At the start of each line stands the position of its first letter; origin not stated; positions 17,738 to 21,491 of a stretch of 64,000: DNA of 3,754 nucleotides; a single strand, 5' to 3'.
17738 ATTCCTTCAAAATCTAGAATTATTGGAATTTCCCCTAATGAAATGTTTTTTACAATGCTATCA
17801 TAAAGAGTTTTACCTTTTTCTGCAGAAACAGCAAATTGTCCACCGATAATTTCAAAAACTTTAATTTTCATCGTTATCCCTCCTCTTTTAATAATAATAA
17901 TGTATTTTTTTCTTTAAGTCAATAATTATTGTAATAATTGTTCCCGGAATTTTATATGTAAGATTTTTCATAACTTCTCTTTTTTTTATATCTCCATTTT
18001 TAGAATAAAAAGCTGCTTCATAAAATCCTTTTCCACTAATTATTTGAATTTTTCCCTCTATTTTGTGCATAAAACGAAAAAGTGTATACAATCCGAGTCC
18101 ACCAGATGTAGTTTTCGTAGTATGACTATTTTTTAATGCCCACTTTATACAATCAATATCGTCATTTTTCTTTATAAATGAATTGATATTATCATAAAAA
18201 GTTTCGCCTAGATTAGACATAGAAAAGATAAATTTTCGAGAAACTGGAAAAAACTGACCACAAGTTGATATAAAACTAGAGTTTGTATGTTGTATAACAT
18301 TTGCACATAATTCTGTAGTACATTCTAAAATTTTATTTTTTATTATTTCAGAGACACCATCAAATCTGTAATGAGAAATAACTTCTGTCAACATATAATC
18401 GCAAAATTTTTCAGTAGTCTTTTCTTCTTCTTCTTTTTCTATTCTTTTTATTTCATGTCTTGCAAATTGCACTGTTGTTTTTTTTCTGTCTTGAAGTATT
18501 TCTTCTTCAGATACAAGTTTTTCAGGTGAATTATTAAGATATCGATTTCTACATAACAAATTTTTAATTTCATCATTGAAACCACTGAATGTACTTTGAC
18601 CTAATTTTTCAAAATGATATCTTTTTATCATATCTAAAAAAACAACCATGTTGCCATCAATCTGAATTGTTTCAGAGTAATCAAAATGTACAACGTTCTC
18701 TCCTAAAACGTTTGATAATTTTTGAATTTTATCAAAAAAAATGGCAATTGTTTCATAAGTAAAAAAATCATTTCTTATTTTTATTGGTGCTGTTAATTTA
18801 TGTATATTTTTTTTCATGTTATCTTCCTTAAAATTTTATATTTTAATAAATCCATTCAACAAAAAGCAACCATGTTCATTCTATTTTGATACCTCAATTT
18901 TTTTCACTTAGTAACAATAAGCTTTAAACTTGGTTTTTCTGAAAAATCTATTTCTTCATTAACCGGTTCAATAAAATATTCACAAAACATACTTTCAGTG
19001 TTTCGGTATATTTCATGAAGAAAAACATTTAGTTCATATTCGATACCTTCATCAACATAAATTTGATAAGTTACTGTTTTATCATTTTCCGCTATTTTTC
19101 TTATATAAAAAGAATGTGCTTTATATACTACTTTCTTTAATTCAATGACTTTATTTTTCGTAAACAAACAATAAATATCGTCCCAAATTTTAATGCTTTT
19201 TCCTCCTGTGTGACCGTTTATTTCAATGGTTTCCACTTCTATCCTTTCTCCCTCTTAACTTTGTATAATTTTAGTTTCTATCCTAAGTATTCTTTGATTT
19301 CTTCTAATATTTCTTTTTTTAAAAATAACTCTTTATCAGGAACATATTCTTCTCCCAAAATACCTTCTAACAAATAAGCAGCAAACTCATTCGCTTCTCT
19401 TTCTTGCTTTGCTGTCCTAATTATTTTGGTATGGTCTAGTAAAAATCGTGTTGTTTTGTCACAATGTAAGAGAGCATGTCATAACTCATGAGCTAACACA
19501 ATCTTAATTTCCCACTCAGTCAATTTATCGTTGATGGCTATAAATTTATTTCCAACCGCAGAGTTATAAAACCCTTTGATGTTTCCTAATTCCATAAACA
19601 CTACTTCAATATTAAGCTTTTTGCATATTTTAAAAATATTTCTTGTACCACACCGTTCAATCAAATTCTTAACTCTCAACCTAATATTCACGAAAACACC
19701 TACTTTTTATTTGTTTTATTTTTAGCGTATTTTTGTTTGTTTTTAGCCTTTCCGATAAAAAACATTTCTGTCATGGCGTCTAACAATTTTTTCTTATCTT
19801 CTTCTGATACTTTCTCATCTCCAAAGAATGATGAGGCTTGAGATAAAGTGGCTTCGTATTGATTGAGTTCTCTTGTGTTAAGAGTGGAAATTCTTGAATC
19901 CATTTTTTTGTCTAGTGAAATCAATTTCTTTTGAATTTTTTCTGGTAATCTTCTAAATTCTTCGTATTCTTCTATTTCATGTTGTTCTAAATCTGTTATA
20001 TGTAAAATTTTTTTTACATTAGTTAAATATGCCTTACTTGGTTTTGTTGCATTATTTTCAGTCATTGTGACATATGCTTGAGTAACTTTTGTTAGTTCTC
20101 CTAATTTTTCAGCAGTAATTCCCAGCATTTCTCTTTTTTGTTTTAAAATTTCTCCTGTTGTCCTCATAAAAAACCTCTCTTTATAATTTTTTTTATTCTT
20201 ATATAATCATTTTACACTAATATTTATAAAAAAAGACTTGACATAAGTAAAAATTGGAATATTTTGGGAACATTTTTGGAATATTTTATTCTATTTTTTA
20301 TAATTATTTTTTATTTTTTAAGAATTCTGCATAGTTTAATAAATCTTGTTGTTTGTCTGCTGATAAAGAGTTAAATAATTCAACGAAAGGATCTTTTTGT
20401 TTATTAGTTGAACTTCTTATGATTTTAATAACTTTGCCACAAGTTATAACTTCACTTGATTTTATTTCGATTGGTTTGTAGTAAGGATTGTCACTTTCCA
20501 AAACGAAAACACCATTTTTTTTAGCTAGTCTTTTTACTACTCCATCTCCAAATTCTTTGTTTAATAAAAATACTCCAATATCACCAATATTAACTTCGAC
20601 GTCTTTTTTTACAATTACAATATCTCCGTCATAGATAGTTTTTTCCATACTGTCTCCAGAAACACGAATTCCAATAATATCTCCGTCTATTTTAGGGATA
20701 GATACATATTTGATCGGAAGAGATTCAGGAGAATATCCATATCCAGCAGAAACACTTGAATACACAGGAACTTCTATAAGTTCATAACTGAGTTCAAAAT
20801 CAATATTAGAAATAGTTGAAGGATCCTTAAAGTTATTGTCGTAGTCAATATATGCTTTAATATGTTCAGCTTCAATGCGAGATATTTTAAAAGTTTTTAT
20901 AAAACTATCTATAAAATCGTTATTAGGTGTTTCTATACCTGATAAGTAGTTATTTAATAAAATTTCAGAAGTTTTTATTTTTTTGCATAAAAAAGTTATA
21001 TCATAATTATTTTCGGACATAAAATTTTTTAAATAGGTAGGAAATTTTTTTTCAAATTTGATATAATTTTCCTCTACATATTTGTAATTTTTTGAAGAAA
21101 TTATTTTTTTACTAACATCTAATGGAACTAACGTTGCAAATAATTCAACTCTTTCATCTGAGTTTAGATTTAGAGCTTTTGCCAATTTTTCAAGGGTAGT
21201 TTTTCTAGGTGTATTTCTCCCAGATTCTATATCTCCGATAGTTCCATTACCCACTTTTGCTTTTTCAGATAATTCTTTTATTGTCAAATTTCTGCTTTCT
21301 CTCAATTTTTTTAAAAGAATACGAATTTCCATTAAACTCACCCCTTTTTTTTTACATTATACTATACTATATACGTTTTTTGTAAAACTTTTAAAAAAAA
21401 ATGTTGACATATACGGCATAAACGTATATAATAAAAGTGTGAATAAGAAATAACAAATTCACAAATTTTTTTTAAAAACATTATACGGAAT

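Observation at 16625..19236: HTH, PIN, STAS-like and GHKL-ATPase gene cassette between the tRNA/ncRNA region and the immunity genes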

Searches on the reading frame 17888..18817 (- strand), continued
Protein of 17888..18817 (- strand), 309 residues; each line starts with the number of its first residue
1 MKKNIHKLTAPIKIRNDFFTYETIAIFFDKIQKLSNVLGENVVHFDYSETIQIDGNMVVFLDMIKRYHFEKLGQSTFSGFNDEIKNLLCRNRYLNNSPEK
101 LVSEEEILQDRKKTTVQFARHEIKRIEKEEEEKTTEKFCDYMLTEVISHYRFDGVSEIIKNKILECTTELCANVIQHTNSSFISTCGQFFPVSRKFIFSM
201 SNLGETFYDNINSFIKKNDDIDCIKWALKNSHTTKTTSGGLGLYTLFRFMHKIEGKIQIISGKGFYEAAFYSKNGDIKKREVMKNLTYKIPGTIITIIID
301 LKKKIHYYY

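Call 83: search_dna_similar(query=window:17888-18817:-, collection=phages, mode=protein, max_evalue=0.001, max_rows=25)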
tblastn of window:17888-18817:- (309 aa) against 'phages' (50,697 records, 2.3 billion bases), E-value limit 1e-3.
Records with a match: 1; places in all: 1; records where one place covers at least 80% of the query: 0.
Best place of each record, by identity: <60% 1.
By first word of the organism name: Bacteriophage 1.
By host as written in the record: - 1.
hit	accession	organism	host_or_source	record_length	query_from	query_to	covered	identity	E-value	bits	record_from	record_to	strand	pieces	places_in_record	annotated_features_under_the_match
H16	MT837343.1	Bacteriophage sp.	human fecal samples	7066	138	266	42%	29.3%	2e-8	61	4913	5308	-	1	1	record has no annotation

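Call 85: find_related_loci(query=A1, collection=viral_contigs, flank=5000)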
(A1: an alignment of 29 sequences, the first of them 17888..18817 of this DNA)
Query A1 (309 aa) in viral_contigs; peptide patterns used: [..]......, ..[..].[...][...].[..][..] (x = any residue, [..] = any of these).
33 stretches matched a pattern; 4 encode a relative of the query (tblastn E <= 1e-3); 4 distinct loci.
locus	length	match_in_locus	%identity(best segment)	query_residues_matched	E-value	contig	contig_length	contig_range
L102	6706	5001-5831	30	5-302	2e-30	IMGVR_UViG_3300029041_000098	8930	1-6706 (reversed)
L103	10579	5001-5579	29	106-308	1e-22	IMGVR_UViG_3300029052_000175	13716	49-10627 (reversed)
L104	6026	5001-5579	29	106-308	1e-22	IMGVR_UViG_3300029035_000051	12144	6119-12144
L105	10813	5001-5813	27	7-305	1e-20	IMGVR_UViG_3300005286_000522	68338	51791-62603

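Call 87: search_protein_families(library=pfam, proteins=[L102:4153-4563:+, L102:4579-4986:+, L103:3401-3811:+, L103:3825-4259:+, L103:4260-4697:+, L103:6655-8118:+, L105:3490-4296:+, L105:1579-2289:+, L102:1492-2601:-, L089:8960-9373:+], max_evalue=0.001)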
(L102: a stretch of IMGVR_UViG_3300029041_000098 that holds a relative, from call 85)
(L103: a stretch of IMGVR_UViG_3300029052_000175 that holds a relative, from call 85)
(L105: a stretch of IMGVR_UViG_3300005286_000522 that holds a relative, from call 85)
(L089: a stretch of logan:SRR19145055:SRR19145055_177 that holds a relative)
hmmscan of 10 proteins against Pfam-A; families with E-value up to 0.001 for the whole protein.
L102:4153-4563:+ (136 aa): 5 families
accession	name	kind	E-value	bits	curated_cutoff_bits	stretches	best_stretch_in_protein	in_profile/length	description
PF01381.28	HTH_3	-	1.1e-14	54.6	23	1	8-61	1-54/55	Helix-turn-helix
PF13560.12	HTH_31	-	2.6e-10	40.9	27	1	6-65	4-64/64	Helix-turn-helix domain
PF12844.13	HTH_19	-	7.6e-10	39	30.2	1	8-61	4-57/64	Helix-turn-helix domain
PF13443.12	HTH_26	-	1.4e-06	28.9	22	1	8-58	2-53/63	Cro/C1-type HTH DNA-binding domain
PF13413.12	HTH_25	-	0.00044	20.5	24.6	0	8-42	2-36/62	Helix-turn-helix domain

L102:4579-4986:+ (135 aa): 1 family
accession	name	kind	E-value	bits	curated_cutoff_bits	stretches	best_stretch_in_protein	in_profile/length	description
PF06114.19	Peptidase_M78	-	2.7e-17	63.2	22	1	23-108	1-86/123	IrrE N-terminal-like domain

L103:3401-3811:+ (136 aa): 3 families
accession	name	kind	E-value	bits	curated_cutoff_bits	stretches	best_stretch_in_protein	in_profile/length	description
PF01381.28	HTH_3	-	4.7e-07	30.2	23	1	7-59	1-55/55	Helix-turn-helix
PF13443.12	HTH_26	-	7.5e-07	29.7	22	1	7-56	2-54/63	Cro/C1-type HTH DNA-binding domain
PF12844.13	HTH_19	-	0.00011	22.5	30.2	1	5-63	2-62/64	Helix-turn-helix domain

L103:3825-4259:+ (144 aa): 3 families
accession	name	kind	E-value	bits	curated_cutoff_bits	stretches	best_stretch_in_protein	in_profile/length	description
PF01381.28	HTH_3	-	4.4e-08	33.5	23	1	12-63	1-54/55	Helix-turn-helix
PF12844.13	HTH_19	-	1.4e-07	31.7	30.2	1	9-69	1-63/64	Helix-turn-helix domain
PF13443.12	HTH_26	-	4.8e-05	24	22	1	13-60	3-53/63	Cro/C1-type HTH DNA-binding domain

L103:4260-4697:+ (145 aa): 2 families
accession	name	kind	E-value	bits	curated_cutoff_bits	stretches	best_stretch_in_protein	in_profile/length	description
PF06114.19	Peptidase_M78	-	5.2e-18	65.5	22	1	46-121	19-96/123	IrrE N-terminal-like domain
PF20573.4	DUF6782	-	7.1e-05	22.6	27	1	45-109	69-127/241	Putative metallopeptidase family (DUF6782)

L103:6655-8118:+ (487 aa): 3 families
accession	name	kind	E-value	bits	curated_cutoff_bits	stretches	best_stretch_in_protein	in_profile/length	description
PF00239.26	Resolvase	-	3.6e-26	92.4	23.3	1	19-165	1-142/145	Resolvase, N terminal domain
PF07508.19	Recombinase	-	4.1e-15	56.3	21.1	1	193-276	5-101/102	Recombinase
PF13408.12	Zn_ribbon_recom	-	1e-09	39.1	25.3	1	292-347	1-56/58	Recombinase zinc beta ribbon domain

L105:3490-4296:+ (268 aa): 2 families
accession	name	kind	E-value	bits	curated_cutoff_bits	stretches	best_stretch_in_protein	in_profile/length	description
PF13529.12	Peptidase_C39_2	-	2.5e-13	51.3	24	1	12-139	11-143/143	Peptidase_C39 like family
PF12385.14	Peptidase_C70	-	7.9e-05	23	19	1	31-145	17-130/141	Papain-like cysteine protease AvrRpt2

L105:1579-2289:+ (236 aa): 1 family
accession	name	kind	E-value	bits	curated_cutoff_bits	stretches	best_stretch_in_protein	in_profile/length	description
PF19865.4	DUF6338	-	1.3e-05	25.3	26.5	1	3-153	7-138/205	Family of unknown function (DUF6338)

L102:1492-2601:- (369 aa): 2 families
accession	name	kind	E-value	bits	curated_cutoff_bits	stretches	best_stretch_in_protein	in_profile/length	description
PF09588.16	YqaJ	-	4e-27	95.8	22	1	67-201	1-149/150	YqaJ-like viral recombinase domain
PF07498.18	Rho_N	-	5.4e-06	26.7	24.9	1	6-40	6-40/43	Rho termination factor, N-terminal domain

L089:8960-9373:+ (137 aa): 1 family
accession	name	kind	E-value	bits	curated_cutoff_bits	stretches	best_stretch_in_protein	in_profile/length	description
PF06114.19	Peptidase_M78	-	5e-15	55.8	22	1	23-108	1-86/123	IrrE N-terminal-like domain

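Call 94: search_dna_similar(query=window:17888-18817:-, collection=plasmids, mode=protein, max_evalue=0.001, max_rows=12)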
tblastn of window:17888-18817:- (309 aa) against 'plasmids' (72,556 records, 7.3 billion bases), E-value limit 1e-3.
Records with a match: 1; places in all: 1; records where one place covers at least 80% of the query: 1.
Best place of each record, by identity: <60% 1.
By first word of the organism name: Deinococcus 1.
By predicted mobility (MOB-suite, as given by PLSDB): non-mobilizable 1.
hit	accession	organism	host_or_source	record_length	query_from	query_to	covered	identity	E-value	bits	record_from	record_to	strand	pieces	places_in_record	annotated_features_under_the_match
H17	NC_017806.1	Deinococcus gobiensis I-0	-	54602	13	269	83%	25.6%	5e-11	71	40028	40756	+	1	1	ATP-binding protein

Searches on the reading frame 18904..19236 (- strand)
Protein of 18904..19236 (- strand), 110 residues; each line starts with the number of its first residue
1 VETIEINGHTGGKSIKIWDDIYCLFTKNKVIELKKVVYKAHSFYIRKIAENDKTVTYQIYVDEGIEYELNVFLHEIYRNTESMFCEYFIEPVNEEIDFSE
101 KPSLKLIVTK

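Call 3: search_protein_families(library=pfam, proteins=[window:18904-19236:-], max_evalue=1)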
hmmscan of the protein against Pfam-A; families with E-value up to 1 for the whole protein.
window:18904-19236:- (110 aa): 0 families

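Call 4: search_protein_families(library=padloc, proteins=[window:18904-19236:-], max_evalue=1)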
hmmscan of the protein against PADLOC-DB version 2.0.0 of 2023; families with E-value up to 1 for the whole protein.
window:18904-19236:- (110 aa): 0 families

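Call 5: search_protein_families(library=ncbifam, proteins=[window:18904-19236:-], max_evalue=1)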
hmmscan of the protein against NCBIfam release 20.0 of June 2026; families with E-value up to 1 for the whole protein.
window:18904-19236:- (110 aa): 0 families

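Call 6: search_protein_families(library=phrogs, proteins=[window:18904-19236:-], max_evalue=1)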
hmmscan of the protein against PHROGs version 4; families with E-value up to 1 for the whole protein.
window:18904-19236:- (110 aa): 2 families
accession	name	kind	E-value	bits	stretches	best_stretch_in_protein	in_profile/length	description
phrog_19400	-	unknown function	0.027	15.4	1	54-102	24-70/119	-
phrog_20730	-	unknown function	0.13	13.7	1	17-84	14-82/83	-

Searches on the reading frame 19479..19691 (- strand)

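Call 3: search_protein_families(library=pfam, proteins=[window:19479-19691:-], max_evalue=1)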
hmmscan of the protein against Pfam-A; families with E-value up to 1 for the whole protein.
window:19479-19691:- (70 aa): 3 families
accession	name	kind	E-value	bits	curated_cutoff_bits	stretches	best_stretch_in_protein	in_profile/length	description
PF06114.19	Peptidase_M78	-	0.00013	22.2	22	1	23-70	1-50/123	IrrE N-terminal-like domain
PF09832.14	DUF2059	-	0.021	15.2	23.6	1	34-59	19-44/60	Uncharacterized protein conserved in bacteria (DUF2059)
PF20573.4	DUF6782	-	0.063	13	27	1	34-70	63-98/241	Putative metallopeptidase family (DUF6782)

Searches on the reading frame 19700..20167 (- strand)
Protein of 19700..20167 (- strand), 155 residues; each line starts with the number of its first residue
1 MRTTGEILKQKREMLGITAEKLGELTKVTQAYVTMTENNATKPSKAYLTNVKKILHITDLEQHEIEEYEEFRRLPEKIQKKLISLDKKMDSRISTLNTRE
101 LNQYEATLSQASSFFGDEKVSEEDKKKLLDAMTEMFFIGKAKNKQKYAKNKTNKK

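Call 3: search_protein_families(library=pfam, proteins=[window:19700-20167:-], max_evalue=1)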
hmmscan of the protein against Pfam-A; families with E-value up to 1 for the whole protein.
window:19700-20167:- (155 aa): 8 families
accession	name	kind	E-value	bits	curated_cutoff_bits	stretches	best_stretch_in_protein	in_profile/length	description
PF01381.28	HTH_3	-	3.4e-06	27.4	23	1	8-48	1-41/55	Helix-turn-helix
PF25228.1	Lips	-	0.0064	15.1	27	1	29-103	744-815/892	Lips protein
PF12844.13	HTH_19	-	0.011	16.1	30.2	1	5-59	1-52/64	Helix-turn-helix domain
PF13413.12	HTH_25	-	0.011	16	24.6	1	7-40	1-34/62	Helix-turn-helix domain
PF13560.12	HTH_31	-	0.017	15.8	27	1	5-50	3-49/64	Helix-turn-helix domain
PF24513.1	DUF7593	-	0.05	14.3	27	1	19-138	28-139/153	Domain of unknown function (DUF7593)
PF14590.12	DUF4447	-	0.058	13.7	27.2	1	9-60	13-61/166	Domain of unknown function (DUF4447)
PF01517.23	HDV_ag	-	0.063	13.7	27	1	42-111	107-175/187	Hepatitis delta virus delta antigen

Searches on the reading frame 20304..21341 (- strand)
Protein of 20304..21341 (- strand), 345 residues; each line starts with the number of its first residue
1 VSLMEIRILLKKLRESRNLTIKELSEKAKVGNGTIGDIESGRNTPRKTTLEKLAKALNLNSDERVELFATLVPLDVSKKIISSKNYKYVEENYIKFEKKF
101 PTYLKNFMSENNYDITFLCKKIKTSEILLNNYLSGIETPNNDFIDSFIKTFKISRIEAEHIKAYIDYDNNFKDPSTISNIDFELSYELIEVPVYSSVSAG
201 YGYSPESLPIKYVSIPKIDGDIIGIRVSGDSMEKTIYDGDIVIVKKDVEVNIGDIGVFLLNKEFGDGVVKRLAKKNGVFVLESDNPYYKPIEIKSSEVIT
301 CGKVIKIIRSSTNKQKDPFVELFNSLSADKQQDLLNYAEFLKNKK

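Call 3: search_protein_families(library=pfam, proteins=[window:20304-21341:-], max_evalue=1)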
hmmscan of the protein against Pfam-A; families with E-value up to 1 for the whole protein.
window:20304-21341:- (345 aa): 9 families
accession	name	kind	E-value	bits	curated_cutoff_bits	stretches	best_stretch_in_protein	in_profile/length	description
PF00717.28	Peptidase_S24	-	1.2e-21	77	23.3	1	192-305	1-116/116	Peptidase S24-like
PF01381.28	HTH_3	-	6.3e-16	58.6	23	1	10-63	1-54/55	Helix-turn-helix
PF13560.12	HTH_31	-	2.2e-11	44.4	27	1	8-67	4-64/64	Helix-turn-helix domain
PF13443.12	HTH_26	-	5.7e-09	36.5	22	1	10-60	2-53/63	Cro/C1-type HTH DNA-binding domain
PF12844.13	HTH_19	-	7.9e-09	35.7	30.2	1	9-62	3-56/64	Helix-turn-helix domain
PF13413.12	HTH_25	-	0.00014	22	24.6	1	9-60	1-58/62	Helix-turn-helix domain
PF10502.14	Peptidase_S26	-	0.00032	21.1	22.9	1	225-272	26-77/168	Signal peptidase, peptidase S26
PF10047.15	DUF2281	-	0.026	15.6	26.5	1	322-345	5-28/64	Protein of unknown function (DUF2281)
PF15503.11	PPP1R35_C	-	0.076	13.5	27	1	45-88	37-78/140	Protein phosphatase 1 regulatory subunit 35 C-terminus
